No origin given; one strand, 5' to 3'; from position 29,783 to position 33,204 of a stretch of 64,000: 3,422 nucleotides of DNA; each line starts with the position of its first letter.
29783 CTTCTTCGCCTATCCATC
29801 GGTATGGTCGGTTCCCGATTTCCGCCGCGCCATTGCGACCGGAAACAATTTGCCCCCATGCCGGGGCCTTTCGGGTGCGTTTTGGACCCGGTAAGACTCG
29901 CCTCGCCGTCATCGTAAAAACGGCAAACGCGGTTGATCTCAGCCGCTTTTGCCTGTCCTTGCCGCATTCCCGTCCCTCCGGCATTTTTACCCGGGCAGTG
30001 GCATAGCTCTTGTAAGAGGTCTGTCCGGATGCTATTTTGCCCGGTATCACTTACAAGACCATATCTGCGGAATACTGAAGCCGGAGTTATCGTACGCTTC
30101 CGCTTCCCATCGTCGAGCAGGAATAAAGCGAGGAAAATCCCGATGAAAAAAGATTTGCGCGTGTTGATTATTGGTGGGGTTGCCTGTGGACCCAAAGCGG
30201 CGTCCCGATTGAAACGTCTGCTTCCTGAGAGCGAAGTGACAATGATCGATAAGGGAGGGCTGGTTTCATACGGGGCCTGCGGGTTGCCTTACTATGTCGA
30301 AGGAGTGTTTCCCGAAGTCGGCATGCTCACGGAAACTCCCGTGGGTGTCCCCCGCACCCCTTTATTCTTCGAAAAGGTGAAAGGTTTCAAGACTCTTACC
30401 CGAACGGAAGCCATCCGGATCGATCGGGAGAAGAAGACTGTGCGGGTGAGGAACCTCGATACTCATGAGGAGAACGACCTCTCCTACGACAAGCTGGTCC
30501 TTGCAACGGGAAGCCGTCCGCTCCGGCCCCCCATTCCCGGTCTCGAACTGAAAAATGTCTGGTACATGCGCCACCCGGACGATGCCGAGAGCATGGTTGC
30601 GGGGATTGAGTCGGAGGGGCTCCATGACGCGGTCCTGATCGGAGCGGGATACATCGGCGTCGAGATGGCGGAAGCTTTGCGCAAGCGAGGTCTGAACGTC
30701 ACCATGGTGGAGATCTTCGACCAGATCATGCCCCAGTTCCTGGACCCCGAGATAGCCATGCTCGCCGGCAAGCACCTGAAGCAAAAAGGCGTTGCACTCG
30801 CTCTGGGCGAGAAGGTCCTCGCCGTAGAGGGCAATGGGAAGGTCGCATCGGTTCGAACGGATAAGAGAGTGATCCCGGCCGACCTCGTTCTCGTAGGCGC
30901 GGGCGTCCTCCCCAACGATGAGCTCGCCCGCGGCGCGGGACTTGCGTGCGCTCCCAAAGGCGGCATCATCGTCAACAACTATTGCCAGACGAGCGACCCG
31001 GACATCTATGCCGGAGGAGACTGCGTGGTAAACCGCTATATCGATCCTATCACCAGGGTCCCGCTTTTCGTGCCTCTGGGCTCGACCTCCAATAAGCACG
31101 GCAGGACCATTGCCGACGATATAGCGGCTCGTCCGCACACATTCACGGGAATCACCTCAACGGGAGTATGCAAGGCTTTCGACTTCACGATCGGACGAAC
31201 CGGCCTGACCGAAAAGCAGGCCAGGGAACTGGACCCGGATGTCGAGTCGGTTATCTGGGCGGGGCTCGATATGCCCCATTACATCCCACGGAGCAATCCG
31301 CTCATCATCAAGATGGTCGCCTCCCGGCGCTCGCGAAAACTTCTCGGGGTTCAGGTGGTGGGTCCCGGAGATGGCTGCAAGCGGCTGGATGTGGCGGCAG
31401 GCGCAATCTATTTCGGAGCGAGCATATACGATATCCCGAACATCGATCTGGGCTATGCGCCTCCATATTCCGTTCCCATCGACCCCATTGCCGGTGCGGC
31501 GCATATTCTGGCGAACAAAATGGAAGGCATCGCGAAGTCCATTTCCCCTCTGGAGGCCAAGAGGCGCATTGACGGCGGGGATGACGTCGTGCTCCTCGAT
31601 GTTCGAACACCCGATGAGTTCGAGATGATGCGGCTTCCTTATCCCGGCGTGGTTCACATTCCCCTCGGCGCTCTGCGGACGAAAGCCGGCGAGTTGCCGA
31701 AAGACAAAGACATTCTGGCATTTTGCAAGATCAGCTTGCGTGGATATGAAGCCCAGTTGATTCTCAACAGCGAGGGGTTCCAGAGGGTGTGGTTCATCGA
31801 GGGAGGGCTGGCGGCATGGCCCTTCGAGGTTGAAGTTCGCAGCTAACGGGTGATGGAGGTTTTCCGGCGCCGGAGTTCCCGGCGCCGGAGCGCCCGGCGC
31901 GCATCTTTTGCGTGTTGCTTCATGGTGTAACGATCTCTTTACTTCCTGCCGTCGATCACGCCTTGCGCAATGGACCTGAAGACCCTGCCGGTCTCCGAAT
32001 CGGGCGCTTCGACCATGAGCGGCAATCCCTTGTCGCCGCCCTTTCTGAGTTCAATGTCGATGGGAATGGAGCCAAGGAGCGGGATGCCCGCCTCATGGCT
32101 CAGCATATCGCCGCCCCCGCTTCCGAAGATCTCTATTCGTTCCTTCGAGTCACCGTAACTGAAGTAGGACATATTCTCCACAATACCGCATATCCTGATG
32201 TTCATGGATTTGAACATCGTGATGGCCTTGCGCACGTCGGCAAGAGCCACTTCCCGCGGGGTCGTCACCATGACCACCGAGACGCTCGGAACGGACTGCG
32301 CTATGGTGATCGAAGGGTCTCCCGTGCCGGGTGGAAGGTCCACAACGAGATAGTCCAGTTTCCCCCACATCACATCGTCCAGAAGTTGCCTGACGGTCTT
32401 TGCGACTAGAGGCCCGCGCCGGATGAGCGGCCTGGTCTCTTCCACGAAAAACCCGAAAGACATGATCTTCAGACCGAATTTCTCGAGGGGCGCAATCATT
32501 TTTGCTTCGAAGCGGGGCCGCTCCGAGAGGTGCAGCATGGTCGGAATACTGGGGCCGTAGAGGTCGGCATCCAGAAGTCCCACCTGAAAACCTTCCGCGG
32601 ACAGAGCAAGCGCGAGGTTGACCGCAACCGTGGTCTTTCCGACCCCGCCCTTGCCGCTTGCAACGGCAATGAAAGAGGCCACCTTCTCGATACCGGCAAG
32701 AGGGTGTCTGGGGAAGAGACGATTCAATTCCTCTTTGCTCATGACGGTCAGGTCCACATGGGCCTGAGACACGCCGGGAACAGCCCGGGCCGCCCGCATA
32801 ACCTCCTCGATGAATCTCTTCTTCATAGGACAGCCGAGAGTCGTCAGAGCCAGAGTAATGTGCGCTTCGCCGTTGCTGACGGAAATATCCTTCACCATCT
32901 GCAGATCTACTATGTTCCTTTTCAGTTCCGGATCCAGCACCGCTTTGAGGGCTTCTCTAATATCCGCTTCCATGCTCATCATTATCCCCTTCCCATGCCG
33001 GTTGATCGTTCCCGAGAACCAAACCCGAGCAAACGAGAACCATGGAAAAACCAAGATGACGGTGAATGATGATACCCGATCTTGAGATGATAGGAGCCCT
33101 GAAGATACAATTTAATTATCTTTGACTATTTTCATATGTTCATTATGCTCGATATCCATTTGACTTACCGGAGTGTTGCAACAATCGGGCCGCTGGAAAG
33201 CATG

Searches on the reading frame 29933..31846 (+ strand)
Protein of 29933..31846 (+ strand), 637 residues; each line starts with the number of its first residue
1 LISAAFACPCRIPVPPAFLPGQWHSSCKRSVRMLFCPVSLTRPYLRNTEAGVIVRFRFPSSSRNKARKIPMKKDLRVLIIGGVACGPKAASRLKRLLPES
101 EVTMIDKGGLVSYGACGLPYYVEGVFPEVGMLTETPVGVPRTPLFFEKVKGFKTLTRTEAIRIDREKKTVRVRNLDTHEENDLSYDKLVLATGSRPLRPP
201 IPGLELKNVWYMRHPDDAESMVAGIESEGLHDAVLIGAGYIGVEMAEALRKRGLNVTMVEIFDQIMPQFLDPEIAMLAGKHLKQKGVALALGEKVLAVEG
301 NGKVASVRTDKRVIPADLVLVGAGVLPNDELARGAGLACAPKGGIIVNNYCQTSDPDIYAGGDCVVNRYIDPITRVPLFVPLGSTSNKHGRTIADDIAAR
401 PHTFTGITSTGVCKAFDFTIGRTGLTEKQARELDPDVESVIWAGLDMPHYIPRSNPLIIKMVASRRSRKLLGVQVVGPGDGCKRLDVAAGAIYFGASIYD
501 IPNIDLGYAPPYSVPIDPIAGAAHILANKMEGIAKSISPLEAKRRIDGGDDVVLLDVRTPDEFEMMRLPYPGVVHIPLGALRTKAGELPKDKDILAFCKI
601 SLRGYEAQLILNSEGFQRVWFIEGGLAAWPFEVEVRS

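Call 22: search_protein_families(library=ncbifam, proteins=[window:29933-31846:+], max_evalue=0.001)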
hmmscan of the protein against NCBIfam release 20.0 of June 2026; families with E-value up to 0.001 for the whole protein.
window:29933-31846:+ (637 aa): 55 families (the best 25 are shown)
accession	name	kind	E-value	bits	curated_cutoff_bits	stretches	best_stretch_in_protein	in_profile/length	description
TIGR03385.1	CoA_CoA_reduc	equivalog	1.1e-114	383.7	578.8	1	76-520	1-436/439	CoA-disulfide reductase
NF007123.0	PRK09564.1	equivalog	2.4e-105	352.8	458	1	76-517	2-434/444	CoA-disulfide reductase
NF046103.1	NOXase_Strep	equivalog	2.4e-67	227.8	600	1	77-523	2-438/442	H2O-forming NADH oxidase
NF010037.0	PRK13512.1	equivalog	3.5e-61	207.4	394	1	76-519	3-430/438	CoA-disulfide reductase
TIGR02374.1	nitri_red_nirB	equivalog_domain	1.2e-48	166.2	578.35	1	150-365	67-278/794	nitrite reductase large subunit NirB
NF045765.1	PhenlGlyoxDHPadH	equivalog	8.2e-39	133.6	475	1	76-368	4-280/416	NADH-dependent phenylglyoxylate dehydrogenase subunit epsilon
NF042949.2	3PPDioc_HcaD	equivalog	4.3e-36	124.5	450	1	151-368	70-279/386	3-phenylpropionate/cinnamic acid dioxygenase ferredoxin--NAD(+) reductase subunit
TIGR02053.1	MerA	equivalog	1.4e-35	123.2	454.45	1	167-502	116-433/465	mercury(II) reductase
NF041682.1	ant_diox_AndAa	equivalog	3.3e-34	118.3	650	1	162-365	84-279/406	anthranilate 1,2-dioxygenase system ferredoxin--NAD(+) reductase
NF003437.0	PRK04965.1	equivalog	1.2e-33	116.7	392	1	154-365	75-275/378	NADH:flavorubredoxin reductase NorW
NF011565.0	PRK14989.1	subfamily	1.8e-33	115.6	883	1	145-477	68-375/847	nitrite reductase large subunit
TIGR01350.1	lipoamide_DH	equivalog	3.5e-32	111.7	408.8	1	166-478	115-411/461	dihydrolipoyl dehydrogenase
NF007286.0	PRK09754.1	equivalog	2.5e-29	102.3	447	1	177-368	93-280/400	phenylpropionate dioxygenase ferredoxin reductase subunit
NF003585.0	PRK05249.1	equivalog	6.8e-26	90.9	465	1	166-478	121-414/464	Si-specific NAD(P)(+) transhydrogenase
NF004943.0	PRK06292.2-1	equivalog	1.9e-25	89.6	432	1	164-500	112-433/456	dihydrolipoyl dehydrogenase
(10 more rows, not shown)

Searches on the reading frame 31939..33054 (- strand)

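Call 22: search_protein_families(library=ncbifam, proteins=[window:31939-33054:-], max_evalue=0.001)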
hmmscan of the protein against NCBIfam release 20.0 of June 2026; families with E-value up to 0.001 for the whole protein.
window:31939-33054:- (371 aa): 23 families
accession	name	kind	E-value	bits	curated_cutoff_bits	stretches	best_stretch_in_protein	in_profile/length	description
NF041136.1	MrpORP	equivalog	1.6e-84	284.3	450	1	123-367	2-249/365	iron-sulfur cluster carrier protein MrpORP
NF008669.0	PRK11670.1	equivalog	1.9e-83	280.4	348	1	28-366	13-349/369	iron-sulfur cluster carrier protein ApbC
TIGR01969.1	minD_arch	subfamily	1.6e-21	76.6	201.75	2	128-166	2-40/251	cell division ATPase MinD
TIGR01968.1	minD_bact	equivalog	1.2e-15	57.5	212.9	2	128-165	3-40/261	septum site-determining protein MinD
NF041868.1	paad_haloarch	equivalog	5.6e-15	55.6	180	1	27-104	26-103/127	1,2-phenylacetyl-CoA epoxidase subunit PaaD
TIGR02945.1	SUF_assoc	equivalog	1.9e-13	50.6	143.4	1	28-104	2-79/99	SUF system Fe-S cluster assembly protein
NF041546.1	ParA_partition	equivalog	3e-11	43.3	180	1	129-164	2-37/203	ParA family partition ATPase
NF047398.1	AAA_KGGVGR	domain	3.3e-11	43.9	90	1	128-179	4-55/190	KGGVGR-motif variant AAA ATPase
TIGR03406.1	FeS_long_SufT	hypoth_equivalog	2.2e-10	40.6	202.6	1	27-102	73-153/174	putative Fe-S cluster assembly protein SufT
TIGR01007.1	eps_fam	subfamily_domain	8.8e-10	38.5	108.05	1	128-175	19-66/204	polysaccharide biosynthesis tyrosine autokinase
TIGR03018.1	pepcterm_TyrKin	hypoth_equivalog_domain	3.9e-09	36.1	230.65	1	124-180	33-90/207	XrtA-associated tyrosine autokinase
TIGR03815.1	CpaE_hom_Actino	equivalog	3.1e-08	33.1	154.45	1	110-174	96-159/340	septum site-determining protein Ssd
NF053622.1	ATPseBagAMYCTU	equivalog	1.9e-07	30.9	400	1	130-163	10-43/325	ATPase BagA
NF008079.0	PRK10818.1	equivalog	8.2e-07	28.6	508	0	126-165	2-41/270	septum site-determining protein MinD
TIGR04291.1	arsen_driv_ArsA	equivalog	4e-06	25.8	650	1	121-164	314-357/565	arsenical pump-driving ATPase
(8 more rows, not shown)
